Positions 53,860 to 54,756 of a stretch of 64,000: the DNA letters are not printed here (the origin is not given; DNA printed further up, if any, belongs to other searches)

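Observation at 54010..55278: Stand-alone diadenylate-cyclase (DAC) domain gene tightly coupled to a calcineurin-like metallophosphoesterase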

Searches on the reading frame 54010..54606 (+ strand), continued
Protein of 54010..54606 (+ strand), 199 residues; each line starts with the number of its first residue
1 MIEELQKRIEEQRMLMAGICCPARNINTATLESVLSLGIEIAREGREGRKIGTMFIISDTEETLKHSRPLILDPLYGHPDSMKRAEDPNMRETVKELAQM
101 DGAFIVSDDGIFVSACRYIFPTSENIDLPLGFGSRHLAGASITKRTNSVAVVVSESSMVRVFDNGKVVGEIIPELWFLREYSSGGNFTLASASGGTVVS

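Call 24: search_protein_families(library=pfam, proteins=[L055:2610-3980:+, L061:4615-6228:+, L027:1959-2534:+, L041:618-3107:+, L065:40-1107:+, L012:3083-3523:+], max_evalue=0.001)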
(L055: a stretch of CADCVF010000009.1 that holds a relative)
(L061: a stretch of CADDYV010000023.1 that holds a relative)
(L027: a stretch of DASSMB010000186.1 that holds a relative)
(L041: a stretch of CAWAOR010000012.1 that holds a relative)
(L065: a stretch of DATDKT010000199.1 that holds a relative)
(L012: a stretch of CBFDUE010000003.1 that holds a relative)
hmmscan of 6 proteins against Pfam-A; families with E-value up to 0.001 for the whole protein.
L055:2610-3980:+ (457 aa): 3 families
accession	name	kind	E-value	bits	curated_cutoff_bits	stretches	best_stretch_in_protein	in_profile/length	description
PF02518.31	HATPase_c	-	8.1e-27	94.3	26.4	1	349-451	5-110/111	Histidine kinase-, DNA gyrase B-, and HSP90-like ATPase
PF00027.35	cNMP_binding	-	1e-12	48.2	27.5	1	26-108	2-85/89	Cyclic nucleotide-binding domain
PF14501.12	HATPase_c_5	-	1.8e-06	28.2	22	1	350-447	6-100/102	GHKL domain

L061:4615-6228:+ (538 aa): 3 families
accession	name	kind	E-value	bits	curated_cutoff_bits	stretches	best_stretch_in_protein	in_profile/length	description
PF07690.21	MFS_1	-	3.6e-58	197.6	33.4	1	36-427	2-346/347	Major Facilitator Superfamily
PF00083.30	Sugar_tr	-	4.7e-07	29.5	22.3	1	45-208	15-194/452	Sugar (and other) transporter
PF05977.19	MFS_3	-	4.9e-06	25.7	27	1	51-222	31-207/524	Transmembrane secretion effector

L027:1959-2534:+ (192 aa): 1 family
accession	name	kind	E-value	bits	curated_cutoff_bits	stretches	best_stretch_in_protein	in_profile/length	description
PF06041.17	DUF924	-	8.3e-68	228.5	27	1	8-189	1-180/180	Bacterial protein of unknown function (DUF924)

L041:618-3107:+ (830 aa): 3 families
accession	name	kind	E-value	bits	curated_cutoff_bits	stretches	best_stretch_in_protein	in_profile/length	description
PF00873.25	ACR_tran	-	2.5e-119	400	28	2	335-818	268-742/1021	AcrB/AcrD/AcrF family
PF03176.21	MMPL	-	1.4e-06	28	20.5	1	397-558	143-304/333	MMPL family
PF02355.23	SecD_SecF_C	-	0.00071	19.5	20.5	1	398-552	30-186/189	Protein export membrane protein SecD/SecF, C-terminal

L065:40-1107:+ (356 aa): 11 families
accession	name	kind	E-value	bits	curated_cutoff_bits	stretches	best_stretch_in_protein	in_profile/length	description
PF07992.20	Pyr_redox_2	-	1.4e-34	120.3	26.1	1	31-342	1-291/291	Pyridine nucleotide-disulphide oxidoreductase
PF13738.12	Pyr_redox_3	-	1.8e-18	67.3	30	1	95-289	89-287/305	Pyridine nucleotide-disulphide oxidoreductase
PF12831.13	FAD_oxidored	-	1e-11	45.2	27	1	32-68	1-38/416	FAD dependent oxidoreductase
PF01946.23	Thi4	-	1.2e-09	38.2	26.2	1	32-69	19-58/235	Thi4 family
PF00070.33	Pyr_redox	-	1.3e-09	38.9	22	1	176-248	2-79/82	Pyridine nucleotide-disulphide oxidoreductase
PF03486.20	HI0933_like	-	8.3e-08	32.4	50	0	32-63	2-33/244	HI0933-like protein Rossmann domain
PF01266.30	DAO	-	2.4e-06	27.8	27.9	1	32-72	1-43/353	FAD dependent oxidoreductase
PF13450.12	NAD_binding_8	-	3e-05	24.6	21.9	1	35-73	1-40/68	NAD(P)-binding Rossmann-like domain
PF00890.30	FAD_binding_2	-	3.5e-05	23.6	20.4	1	32-71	1-41/414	FAD binding domain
PF01134.28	GIDA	-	7.1e-05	22.5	22.1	0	32-60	1-29/391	Glucose inhibited division protein A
PF13434.12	Lys_Orn_oxgnase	-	0.00022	20.9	21.3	0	107-216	115-233/339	L-lysine 6-monooxygenase/L-ornithine 5-monooxygenase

L012:3083-3523:+ (147 aa): 2 families
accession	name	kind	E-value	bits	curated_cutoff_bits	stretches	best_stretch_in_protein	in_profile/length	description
PF00011.27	HSP20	-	5.4e-20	71.8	20.8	1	47-145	2-101/102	Hsp20/alpha crystallin family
PF17886.7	ArsA_HSP20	-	2.6e-06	27.3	22.5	1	56-130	6-61/63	HSP20-like domain found in ArsA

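Call 41: search_protein_representatives(protein=window:54010-54606:+)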
Query: 199 residues. Proteins with E-value up to 0.001 (for the whole library): 1463; up to 1e-10: 949; up to 1e-30: 143. The best 150 are listed.
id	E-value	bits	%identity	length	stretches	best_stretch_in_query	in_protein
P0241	3.9e-65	235.5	60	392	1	18-188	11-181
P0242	1.2e-63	230.6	59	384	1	14-184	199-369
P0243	5.2e-60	218.8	61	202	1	23-182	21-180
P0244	6.9e-60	218.4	61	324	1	18-180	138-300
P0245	3.0e-59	216.3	62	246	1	25-180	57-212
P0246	1.3e-57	210.9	59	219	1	16-180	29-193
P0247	6.3e-56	205.5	57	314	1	18-183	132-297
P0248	7.6e-55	201.9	57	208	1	17-182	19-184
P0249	2.9e-54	200.0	62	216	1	44-183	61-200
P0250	3.7e-52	193.2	53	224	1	20-182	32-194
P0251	6.3e-52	192.4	58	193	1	23-180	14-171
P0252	1.3e-51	191.4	72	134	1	70-191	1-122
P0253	3.6e-50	186.7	55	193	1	17-179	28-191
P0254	1.3e-49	184.9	54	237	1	11-179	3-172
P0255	3.1e-49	183.6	54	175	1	13-169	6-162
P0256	8.7e-49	182.2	59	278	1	29-175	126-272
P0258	1.3e-47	178.3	53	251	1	26-183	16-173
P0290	1.3e-35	139.2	45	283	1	21-168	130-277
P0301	3.2e-34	134.7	42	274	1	21-173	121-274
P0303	4.6e-34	134.2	52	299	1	19-145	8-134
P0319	4.9e-33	130.8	46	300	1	27-173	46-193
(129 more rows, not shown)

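Call 42: predict_structure(alignment_id=A1)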
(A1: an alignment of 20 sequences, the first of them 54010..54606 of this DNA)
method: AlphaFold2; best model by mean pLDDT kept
length: 199 residues; sequences in the alignment: 20
mean_pLDDT: 80.2   pTM: 0.78
mean pLDDT of the five models: 80.2, 78.3, 78.2, 76.5, 74.7
residues with pLDDT >= 90: 89; 70-90: 66; 50-70: 23; < 50: 21
segments of 3 or more residues with pLDDT < 50: 4-6, 184-199
pLDDT, mean of each block of 10 residues (from residue 1): 51 55 78 93 82 93 89 84 93 92 93 90 85 92 93 92 91 78 44 31
secondary structure, 60 per line:
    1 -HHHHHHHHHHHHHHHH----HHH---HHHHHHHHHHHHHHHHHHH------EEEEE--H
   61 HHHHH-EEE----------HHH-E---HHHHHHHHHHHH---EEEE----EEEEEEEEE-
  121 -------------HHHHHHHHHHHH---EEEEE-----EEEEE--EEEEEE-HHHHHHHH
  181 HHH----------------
elements in order: H2-17 H28-46 E53-57 H60-65 E67-69 H88-99 E103-106 E111-119 H134-145 E149-153 E159-163 E166-171 H173-183

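Call 43: search_protein_families(library=pfam, proteins=[P0241, P0242, P0244, P0247, P0303, P0258, P0319, P0256, P0290, P0301], max_evalue=0.01)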
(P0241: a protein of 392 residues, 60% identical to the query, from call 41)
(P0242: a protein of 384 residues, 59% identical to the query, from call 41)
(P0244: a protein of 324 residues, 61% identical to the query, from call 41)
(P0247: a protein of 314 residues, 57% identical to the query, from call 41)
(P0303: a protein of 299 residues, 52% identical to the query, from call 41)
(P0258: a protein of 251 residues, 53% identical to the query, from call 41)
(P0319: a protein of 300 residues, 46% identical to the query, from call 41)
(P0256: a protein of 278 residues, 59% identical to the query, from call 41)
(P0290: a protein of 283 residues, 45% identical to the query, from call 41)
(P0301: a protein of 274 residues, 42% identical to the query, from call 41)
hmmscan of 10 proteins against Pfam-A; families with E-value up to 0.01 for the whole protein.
P0241 (392 aa): 3 families
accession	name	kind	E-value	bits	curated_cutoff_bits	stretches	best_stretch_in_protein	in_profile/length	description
PF13462.12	Thioredoxin_4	-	1.9e-19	70.9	23.2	1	227-386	4-164/165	Thioredoxin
PF01323.26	DSBA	-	1.8e-17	64.2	25.6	1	239-385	1-190/191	DSBA-like thioredoxin domain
PF02457.21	DAC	-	3.4e-16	59.4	27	1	35-159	3-118/119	DisA bacterial checkpoint controller nucleotide-binding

P0242 (384 aa): 5 families
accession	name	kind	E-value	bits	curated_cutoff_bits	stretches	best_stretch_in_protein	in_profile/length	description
PF13462.12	Thioredoxin_4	-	3.3e-26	92.9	23.2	1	17-175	5-164/165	Thioredoxin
PF01323.26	DSBA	-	3.8e-20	72.9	25.6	1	29-171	2-187/191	DSBA-like thioredoxin domain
PF02457.21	DAC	-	1.8e-19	70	27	1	227-351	3-118/119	DisA bacterial checkpoint controller nucleotide-binding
PF13098.12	Thioredoxin_2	-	0.00075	20.3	27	1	28-171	8-101/104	Thioredoxin-like domain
PF18400.7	Thioredoxin_12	-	0.0021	18.4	26.1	1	17-67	134-184/190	Thioredoxin-like domain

P0244 (324 aa): 2 families
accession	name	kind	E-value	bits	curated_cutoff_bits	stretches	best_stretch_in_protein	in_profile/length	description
PF02457.21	DAC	-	2.7e-17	62.9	27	1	162-286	3-118/119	DisA bacterial checkpoint controller nucleotide-binding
PF02148.25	zf-UBP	-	2.4e-14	53.8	22.7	1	20-84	1-58/63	Zn-finger in ubiquitin-hydrolases and other protein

P0247 (314 aa): 2 families
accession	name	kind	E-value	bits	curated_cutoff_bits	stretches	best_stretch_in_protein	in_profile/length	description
PF02457.21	DAC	-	3.1e-17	62.7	27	1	156-280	3-118/119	DisA bacterial checkpoint controller nucleotide-binding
PF01323.26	DSBA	-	0.00029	21.1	25.6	1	3-82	95-176/191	DSBA-like thioredoxin domain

P0303 (299 aa): 1 family
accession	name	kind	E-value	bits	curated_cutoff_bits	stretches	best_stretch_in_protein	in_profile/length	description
PF02457.21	DAC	-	1.2e-10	41.4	27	1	31-135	3-97/119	DisA bacterial checkpoint controller nucleotide-binding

P0258 (251 aa): 1 family
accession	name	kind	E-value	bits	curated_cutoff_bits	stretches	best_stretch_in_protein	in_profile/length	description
PF02457.21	DAC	-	6.5e-18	64.9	27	1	32-156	3-118/119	DisA bacterial checkpoint controller nucleotide-binding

P0319 (300 aa): 2 families
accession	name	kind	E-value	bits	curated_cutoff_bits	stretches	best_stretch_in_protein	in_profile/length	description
PF02457.21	DAC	-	1e-18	67.5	27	1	61-186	3-118/119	DisA bacterial checkpoint controller nucleotide-binding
PF21755.2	DacZ_P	-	0.0003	20.9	27.4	1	2-34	98-125/125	Probable sensor domain DacZ_P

P0256 (278 aa): 2 families
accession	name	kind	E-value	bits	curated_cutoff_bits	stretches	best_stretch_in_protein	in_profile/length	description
PF02457.21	DAC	-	3.5e-16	59.3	27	1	139-263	3-118/119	DisA bacterial checkpoint controller nucleotide-binding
PF14369.11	Zn_ribbon_19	-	0.004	17.7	30.8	1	53-74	7-29/35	zinc-ribbon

P0290 (283 aa): 3 families
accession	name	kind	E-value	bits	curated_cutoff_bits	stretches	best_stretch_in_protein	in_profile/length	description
PF02457.21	DAC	-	2.7e-20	72.6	27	1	153-276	5-119/119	DisA bacterial checkpoint controller nucleotide-binding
PF21755.2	DacZ_P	-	6.2e-12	45.7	27.4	1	6-120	3-121/125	Probable sensor domain DacZ_P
PF21756.2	DacZ_T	-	3.8e-06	27.4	27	1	5-100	2-91/106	Probable sensor domain DacZ_T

P0301 (274 aa): 1 family
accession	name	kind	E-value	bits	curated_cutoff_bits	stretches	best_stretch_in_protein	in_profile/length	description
PF02457.21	DAC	-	1.6e-18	66.8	27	1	142-267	3-118/119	DisA bacterial checkpoint controller nucleotide-binding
